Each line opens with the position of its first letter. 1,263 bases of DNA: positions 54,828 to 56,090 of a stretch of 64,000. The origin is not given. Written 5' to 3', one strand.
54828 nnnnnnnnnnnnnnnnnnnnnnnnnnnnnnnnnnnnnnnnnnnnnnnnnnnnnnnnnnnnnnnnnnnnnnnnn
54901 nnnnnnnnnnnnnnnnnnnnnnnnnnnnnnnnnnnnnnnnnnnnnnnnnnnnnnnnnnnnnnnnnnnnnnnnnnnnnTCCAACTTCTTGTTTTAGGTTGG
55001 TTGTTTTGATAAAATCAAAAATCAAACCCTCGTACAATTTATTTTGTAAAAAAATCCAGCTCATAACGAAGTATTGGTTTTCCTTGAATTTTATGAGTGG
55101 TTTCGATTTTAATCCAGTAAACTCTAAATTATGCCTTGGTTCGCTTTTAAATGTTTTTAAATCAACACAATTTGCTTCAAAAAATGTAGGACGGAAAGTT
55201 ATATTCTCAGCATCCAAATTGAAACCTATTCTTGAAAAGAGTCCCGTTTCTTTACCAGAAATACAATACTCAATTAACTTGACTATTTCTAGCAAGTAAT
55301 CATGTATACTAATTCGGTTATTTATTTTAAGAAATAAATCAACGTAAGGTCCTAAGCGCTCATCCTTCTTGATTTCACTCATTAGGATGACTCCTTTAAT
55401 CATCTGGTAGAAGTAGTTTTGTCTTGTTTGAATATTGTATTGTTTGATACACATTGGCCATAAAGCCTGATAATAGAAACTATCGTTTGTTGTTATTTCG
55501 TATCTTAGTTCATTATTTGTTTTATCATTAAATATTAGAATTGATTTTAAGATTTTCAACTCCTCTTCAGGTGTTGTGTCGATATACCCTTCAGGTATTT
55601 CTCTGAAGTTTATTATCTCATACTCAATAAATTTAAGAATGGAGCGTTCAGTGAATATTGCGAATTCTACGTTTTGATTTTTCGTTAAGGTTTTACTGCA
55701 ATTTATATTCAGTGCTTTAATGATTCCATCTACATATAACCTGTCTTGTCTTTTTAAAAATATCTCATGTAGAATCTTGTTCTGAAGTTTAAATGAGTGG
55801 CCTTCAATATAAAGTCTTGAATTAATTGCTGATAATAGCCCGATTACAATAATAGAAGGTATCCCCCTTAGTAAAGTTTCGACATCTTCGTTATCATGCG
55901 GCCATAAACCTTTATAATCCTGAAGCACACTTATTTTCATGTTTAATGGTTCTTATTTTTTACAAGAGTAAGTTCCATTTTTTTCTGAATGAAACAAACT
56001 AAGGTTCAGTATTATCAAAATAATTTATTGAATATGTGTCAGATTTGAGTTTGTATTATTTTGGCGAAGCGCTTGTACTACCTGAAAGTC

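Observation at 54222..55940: AT-rich orphan 572-aa gene with a PD-(D/E)xK nuclease signature, a candidate single-gene defence or mobile cargo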

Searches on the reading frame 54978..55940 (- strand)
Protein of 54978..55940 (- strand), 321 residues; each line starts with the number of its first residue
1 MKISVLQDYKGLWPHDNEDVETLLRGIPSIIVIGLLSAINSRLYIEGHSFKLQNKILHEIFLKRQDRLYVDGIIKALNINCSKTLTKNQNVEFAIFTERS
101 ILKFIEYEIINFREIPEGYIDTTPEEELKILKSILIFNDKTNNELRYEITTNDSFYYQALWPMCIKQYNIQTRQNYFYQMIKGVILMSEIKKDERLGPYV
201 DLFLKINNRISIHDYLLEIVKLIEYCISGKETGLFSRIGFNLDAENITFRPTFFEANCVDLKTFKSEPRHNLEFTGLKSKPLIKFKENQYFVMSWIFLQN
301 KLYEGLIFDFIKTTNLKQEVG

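Call 84: predict_structure(alignment_id=A4)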
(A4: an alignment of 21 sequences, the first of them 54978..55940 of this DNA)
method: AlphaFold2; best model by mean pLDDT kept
length: 321 residues; sequences in the alignment: 21
mean_pLDDT: 85.4   pTM: 0.86
mean pLDDT of the five models: 85.4, 85.1, 84.8, 84.2, 84.2
residues with pLDDT >= 90: 149; 70-90: 138; 50-70: 28; < 50: 6
segments of 3 or more residues with pLDDT < 50: 231-236
pLDDT, mean of each block of 10 residues (from residue 1): 82 90 95 95 88 92 93 92 82 89 94 90 95 95 72 70 77 85 94 93 91 87 71 52 69 87 84 83 89 90 89 81 54
secondary structure, 60 per line:
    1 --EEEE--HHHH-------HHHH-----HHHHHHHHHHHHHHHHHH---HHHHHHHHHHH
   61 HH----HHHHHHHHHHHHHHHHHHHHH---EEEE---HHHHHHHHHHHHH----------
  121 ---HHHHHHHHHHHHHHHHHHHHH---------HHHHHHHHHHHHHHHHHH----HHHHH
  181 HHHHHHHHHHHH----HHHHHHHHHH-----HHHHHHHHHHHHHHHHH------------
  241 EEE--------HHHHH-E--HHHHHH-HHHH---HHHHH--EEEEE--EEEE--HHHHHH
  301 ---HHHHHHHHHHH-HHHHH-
elements in order: E3-6 H9-12 H20-23 H29-46 H50-62 H67-87 E91-94 H98-110 H124-144 H154-171 H176-192 H197-206 H212-228 E241-243 H252-256 H261-266 H268-271 H275-279 E282-286 E289-292 H295-300 H304-314 H316-320

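Call 87: fold_search(model_id=the predicted structure, library=pdb)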
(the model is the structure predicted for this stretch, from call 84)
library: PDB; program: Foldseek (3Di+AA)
matches with E <= 10: 36; with E <= 0.001: 0
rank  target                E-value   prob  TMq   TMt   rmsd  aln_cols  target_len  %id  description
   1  4gzc                  1.0e+00  0.06  0.12  0.21  14.5       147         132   15  Crystal structure of yeast Ent2 ENTH domain (released 2013-05-15)
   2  4gzd                  1.4e+00  0.05  0.11  0.15  14.6       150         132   14  Crystal structure of yeast Ent2 ENTH domain triple mutant N112D,S114E, E118Q (released 2013-05-15)
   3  7z1l_O                2.1e+00  0.03  0.11  0.07  24.3       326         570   11  Structure of yeast RNA Polymerase III Pre-Termination Complex (PTC) (released 2022-08-31)
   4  1yma                  3.6e+00  0.07  0.14  0.24  14.9       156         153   11  STRUCTURAL CHARACTERIZATION OF HEME LIGATION IN THE HIS64-->TYR VARIANT OF MYOGLOBIN (released 1994-01-31)
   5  6cnz_C                3.6e+00  0.04  0.12  0.18  12.6       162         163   14  Crystal Structure of Chorismate Mutase from Burkholderia thailandensis (released 2018-03-21)
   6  6c2u_MODEL_1_A        4.2e+00  0.06  0.10  0.22  13.6       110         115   13  Solution structure of a phosphate-loop protein (released 2018-11-21)
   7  4u0r_A                4.2e+00  0.03  0.15  0.16  21.5       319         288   11  Plasmodium falciparum reticulocyte-binding protein homologue 5 (PfRH5) bound to monoclonal antibody 9AD4 (released 2014-08-13)
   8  5htk_B                4.4e+00  0.02  0.11  0.09  17.1       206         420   11  Human Heart 6-Phosphofructo-2-Kinase/Fructose-2,6-Bisphosphatase (PFKFB2) (released 2016-11-16)
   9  2pbr_A                5.8e+00  0.03  0.10  0.14  16.0       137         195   12  Crystal structure of thymidylate kinase (aq_969) from Aquifex Aeolicus VF5 (released 2007-10-02)
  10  4s2e_A                5.8e+00  0.03  0.10  0.15  15.8       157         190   13  Phosphate ion bound Crystal structure of thymidylate kinase (aq_969) from Aquifex Aeolicus VF5 (released 2016-01-20)
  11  9eri_A                6.1e+00  0.03  0.11  0.16  14.4       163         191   15  Cryo-EM structure of sodium pumping Rnf complex from Acetobacterium woodii bound to NADH (released 2025-03-05)
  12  4ql6_B                6.1e+00  0.02  0.09  0.06  14.3       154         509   10  Structure of C. trachomatis CT441 (released 2014-11-05)
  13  4xwa_A                6.3e+00  0.03  0.10  0.14  16.6       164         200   10  TMK from S.aureus in complex with the Piperidinyl Thymine class inhibitor with a C5 ethyl-amine (released 2015-02-11)
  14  2ccg_B                6.3e+00  0.02  0.12  0.17  15.5       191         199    9  Crystal structure of His-tagged S. aureus thymidylate kinase complexed with thymidine monophosphate (TMP) (released 2006-03-08)
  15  5lp0_C                6.6e+00  0.03  0.11  0.19  12.2       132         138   12  CRYSTAL STRUCTURE OF THE ZEBRA FISH ENTH DOMAIN FROM EPSIN1 IN 1.41 ANGSTROM RESOLUTION (released 2016-10-05)
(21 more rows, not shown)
